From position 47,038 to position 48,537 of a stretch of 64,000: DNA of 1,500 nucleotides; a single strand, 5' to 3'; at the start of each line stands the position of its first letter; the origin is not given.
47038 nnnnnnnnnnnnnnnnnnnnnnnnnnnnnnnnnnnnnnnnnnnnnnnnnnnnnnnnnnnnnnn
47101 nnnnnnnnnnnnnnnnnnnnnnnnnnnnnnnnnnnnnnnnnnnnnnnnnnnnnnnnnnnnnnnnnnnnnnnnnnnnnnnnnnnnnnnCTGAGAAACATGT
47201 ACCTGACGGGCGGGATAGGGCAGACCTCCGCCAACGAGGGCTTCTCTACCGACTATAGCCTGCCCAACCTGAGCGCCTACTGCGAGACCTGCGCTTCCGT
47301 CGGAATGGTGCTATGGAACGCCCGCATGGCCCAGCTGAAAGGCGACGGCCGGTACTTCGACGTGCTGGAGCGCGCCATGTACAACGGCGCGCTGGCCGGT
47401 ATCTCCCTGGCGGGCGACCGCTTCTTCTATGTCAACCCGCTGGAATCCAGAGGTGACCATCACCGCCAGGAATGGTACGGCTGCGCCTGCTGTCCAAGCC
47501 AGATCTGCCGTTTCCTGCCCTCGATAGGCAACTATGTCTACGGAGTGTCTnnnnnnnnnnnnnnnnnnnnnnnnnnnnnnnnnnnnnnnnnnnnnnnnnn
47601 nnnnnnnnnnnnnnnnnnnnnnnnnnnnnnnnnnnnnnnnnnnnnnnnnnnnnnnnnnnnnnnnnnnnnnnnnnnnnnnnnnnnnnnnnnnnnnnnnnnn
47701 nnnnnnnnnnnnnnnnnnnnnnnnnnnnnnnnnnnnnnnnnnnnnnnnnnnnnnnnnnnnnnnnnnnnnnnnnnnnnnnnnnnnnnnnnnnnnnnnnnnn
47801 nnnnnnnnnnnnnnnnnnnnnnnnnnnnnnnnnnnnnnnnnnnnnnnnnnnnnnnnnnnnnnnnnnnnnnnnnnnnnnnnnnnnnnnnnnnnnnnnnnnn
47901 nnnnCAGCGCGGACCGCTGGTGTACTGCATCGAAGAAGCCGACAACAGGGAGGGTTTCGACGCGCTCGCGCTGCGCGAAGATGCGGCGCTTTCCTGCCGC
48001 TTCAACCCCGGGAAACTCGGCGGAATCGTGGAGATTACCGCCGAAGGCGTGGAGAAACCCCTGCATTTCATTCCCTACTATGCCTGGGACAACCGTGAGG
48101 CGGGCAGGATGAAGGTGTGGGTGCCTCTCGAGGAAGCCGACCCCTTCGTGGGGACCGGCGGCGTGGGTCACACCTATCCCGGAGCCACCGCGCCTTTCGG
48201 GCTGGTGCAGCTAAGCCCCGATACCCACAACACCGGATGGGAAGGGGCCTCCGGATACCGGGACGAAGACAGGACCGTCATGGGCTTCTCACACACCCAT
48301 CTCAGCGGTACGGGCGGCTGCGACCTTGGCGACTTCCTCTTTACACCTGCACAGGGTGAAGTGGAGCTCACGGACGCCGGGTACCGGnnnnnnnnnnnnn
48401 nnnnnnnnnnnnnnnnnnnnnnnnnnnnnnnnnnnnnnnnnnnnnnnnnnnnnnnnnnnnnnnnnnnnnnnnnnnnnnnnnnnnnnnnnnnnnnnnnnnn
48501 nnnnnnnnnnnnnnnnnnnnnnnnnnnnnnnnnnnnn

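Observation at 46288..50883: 1531-aa GH127-GH92-CHB_HEX_C-PA14 fusion: two unrelated exo-glycosidase families in one lipoprotein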

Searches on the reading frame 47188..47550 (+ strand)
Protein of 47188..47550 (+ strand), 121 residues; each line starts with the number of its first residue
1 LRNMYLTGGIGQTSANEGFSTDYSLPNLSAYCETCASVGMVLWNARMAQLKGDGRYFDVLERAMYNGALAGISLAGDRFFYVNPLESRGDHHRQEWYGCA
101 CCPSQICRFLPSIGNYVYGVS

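Call 57: search_solved_structures(query=window:47188-47550:+, show_alignments=4, max_evalue=0.00001)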
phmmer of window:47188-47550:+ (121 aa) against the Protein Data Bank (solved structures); distinct sequences matched with E-value up to 0.00001: 6.
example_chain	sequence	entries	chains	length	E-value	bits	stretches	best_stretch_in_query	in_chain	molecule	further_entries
6ex6_B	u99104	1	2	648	1.6e-45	157.4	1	3-120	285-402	Six-hairpin glycosidase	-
4qjy_A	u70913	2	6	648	2e-38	134.4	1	2-118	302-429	GH127 beta-L-arabinofuranosidase | GH127 beta-L-arabinofuranoside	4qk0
3wre_A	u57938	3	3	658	8.2e-33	116.3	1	2-118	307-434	Non-reducing end beta-L-arabinofuranosidase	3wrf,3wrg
3wkw_A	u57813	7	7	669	8.4e-33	116.3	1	2-118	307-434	Non-reducing end beta-L-arabinofuranosidase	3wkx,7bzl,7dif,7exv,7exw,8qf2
7exu_A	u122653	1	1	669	2.2e-32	114.9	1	2-118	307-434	Non-reducing end beta-L-arabinofuranosidase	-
5mqo_A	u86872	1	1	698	1.2e-21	80.2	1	16-120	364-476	Non-reducing end beta-L-arabinofuranosidase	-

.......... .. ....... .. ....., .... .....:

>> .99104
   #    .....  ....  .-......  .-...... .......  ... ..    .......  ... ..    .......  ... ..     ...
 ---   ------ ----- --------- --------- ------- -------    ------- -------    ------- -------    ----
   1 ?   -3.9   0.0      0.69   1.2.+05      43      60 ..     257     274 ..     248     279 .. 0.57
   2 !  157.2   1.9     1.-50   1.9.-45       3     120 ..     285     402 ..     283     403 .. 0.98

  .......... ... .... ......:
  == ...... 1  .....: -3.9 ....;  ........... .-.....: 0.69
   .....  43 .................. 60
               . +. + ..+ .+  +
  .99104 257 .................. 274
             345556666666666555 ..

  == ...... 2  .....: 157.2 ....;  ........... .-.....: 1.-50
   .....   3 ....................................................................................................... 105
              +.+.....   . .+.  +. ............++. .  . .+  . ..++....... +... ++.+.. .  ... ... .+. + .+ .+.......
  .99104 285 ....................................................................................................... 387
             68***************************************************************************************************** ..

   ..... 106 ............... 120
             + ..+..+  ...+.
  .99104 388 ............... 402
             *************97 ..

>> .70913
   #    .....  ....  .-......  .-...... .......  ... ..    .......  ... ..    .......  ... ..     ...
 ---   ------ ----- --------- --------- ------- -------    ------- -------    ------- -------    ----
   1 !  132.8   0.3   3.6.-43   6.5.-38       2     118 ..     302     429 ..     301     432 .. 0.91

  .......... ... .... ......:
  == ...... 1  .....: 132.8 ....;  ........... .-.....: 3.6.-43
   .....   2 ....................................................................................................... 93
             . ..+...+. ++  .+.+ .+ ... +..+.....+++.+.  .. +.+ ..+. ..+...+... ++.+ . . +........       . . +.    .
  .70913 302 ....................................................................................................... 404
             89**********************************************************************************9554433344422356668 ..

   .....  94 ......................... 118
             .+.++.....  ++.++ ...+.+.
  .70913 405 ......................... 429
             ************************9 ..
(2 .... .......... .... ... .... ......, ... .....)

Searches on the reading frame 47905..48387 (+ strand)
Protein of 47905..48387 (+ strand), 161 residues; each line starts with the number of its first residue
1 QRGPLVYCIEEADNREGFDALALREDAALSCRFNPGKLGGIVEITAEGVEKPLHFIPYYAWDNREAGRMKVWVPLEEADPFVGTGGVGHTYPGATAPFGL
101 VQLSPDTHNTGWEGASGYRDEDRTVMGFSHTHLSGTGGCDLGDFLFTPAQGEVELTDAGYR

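Call 35: find_related_loci(query=window:47905-48387:+, collection=metagenome_contigs, flank=6000)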
Query window:47905-48387:+ (161 aa) in metagenome_contigs; peptide patterns used: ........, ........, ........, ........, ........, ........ (x = any residue, [..] = any of these).
600 stretches matched a pattern (row limit reached: there are more); 165 encode a relative of the query (tblastn E <= 1e-3); the best 80 are kept; 79 distinct loci.
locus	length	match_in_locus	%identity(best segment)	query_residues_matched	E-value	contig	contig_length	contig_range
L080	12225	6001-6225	69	1-75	6e-32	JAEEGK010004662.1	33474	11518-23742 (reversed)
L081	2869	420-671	63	78-161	1e-31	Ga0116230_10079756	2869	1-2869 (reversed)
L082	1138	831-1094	65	74-161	2e-32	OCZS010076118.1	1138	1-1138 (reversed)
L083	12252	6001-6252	61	78-161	2e-31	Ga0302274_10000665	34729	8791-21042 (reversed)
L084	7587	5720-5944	67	1-75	5e-31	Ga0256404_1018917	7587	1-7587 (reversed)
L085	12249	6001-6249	60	78-160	6e-31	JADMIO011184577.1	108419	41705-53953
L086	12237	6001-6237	66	78-156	7e-31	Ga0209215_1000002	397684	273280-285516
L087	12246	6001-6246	67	75-156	1e-30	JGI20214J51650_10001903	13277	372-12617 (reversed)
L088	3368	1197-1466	61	79-161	1e-30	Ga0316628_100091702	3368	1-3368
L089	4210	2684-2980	55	1-89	3e-30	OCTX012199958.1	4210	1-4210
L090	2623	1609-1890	60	75-161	2e-30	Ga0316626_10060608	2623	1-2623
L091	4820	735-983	64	78-160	3e-30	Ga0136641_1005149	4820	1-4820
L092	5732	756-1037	60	75-161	2e-30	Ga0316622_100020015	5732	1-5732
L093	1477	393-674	57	75-161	2e-30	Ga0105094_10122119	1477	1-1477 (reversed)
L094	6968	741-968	67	74-149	4e-30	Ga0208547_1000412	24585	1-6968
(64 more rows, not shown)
